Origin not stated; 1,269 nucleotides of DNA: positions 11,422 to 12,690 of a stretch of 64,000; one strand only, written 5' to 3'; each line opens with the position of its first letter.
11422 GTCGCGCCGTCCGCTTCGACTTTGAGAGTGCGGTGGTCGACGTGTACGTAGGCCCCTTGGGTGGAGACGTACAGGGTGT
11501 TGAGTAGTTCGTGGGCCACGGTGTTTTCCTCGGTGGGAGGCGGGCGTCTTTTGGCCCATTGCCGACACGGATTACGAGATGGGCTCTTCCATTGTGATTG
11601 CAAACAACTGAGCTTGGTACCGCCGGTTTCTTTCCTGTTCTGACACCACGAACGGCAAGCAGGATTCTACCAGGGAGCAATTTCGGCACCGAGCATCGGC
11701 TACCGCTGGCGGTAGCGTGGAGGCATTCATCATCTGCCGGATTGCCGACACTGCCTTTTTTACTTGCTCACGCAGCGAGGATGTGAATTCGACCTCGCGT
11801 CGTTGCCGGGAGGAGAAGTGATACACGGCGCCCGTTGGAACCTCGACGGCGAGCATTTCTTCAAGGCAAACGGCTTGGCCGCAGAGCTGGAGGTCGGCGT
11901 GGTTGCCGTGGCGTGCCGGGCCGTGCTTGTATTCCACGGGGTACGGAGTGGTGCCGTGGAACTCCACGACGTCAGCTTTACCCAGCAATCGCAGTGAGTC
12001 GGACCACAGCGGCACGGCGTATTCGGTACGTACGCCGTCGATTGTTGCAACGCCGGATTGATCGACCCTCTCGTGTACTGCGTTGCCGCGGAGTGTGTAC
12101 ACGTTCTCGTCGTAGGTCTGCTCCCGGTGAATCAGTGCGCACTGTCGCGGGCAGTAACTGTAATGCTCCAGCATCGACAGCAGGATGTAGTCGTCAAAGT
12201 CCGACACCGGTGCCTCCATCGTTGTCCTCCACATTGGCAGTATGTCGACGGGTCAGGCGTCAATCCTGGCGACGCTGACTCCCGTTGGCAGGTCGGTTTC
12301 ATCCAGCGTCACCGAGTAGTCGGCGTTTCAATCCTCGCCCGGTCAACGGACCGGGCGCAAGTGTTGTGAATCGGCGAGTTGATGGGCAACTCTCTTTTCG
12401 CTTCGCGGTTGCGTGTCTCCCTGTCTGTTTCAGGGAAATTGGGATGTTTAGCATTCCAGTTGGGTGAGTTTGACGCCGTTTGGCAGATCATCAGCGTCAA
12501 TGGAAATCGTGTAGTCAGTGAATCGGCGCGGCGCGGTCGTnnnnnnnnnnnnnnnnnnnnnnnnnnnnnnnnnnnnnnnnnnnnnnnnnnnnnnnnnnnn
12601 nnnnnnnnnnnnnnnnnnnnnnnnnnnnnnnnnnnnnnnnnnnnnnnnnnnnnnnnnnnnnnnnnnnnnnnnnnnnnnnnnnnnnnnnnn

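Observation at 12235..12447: Solitary divergent CRISPR repeat and handle-like remnants between cas7 and cas4: candidate CreA/CreR-like RNA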

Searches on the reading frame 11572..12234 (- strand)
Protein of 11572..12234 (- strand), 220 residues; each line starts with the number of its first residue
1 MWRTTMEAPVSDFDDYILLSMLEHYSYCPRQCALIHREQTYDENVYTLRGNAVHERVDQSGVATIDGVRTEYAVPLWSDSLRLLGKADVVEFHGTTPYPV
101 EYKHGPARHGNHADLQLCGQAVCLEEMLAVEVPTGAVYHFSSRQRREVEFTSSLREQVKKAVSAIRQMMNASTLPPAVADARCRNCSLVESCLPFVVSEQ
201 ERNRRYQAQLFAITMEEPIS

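Call 8: search_protein_families(library=ncbifam, proteins=[window:11572-12234:-])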
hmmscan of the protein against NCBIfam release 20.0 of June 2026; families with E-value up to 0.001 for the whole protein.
window:11572-12234:- (220 aa): 3 families
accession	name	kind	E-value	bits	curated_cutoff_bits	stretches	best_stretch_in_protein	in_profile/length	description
TIGR00372.1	cas4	equivalog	3.5e-38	131.2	65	1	19-194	3-180/180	CRISPR-associated protein Cas4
NF049935.1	cas4g_cas1g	exception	1.5e-37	129.3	560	1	19-210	4-207/546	CRISPR-associated endonuclease Cas4g/Cas1g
TIGR04328.1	cas4_PREFRAN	exception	1.4e-08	35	70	1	17-192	1-175/178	type V CRISPR-associated protein Cas4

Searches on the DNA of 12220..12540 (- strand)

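Call 87: search_dna_similar(query=window:12220-12540:-, collection=plasmids, mode=distant, max_rows=8)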
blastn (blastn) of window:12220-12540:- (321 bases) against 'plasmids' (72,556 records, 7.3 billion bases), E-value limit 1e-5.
No match.

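Call 88: search_dna_similar(query=window:12220-12540:-, collection=phages, mode=distant, max_rows=8)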
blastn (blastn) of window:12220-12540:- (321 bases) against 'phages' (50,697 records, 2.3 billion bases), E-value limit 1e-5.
No match.
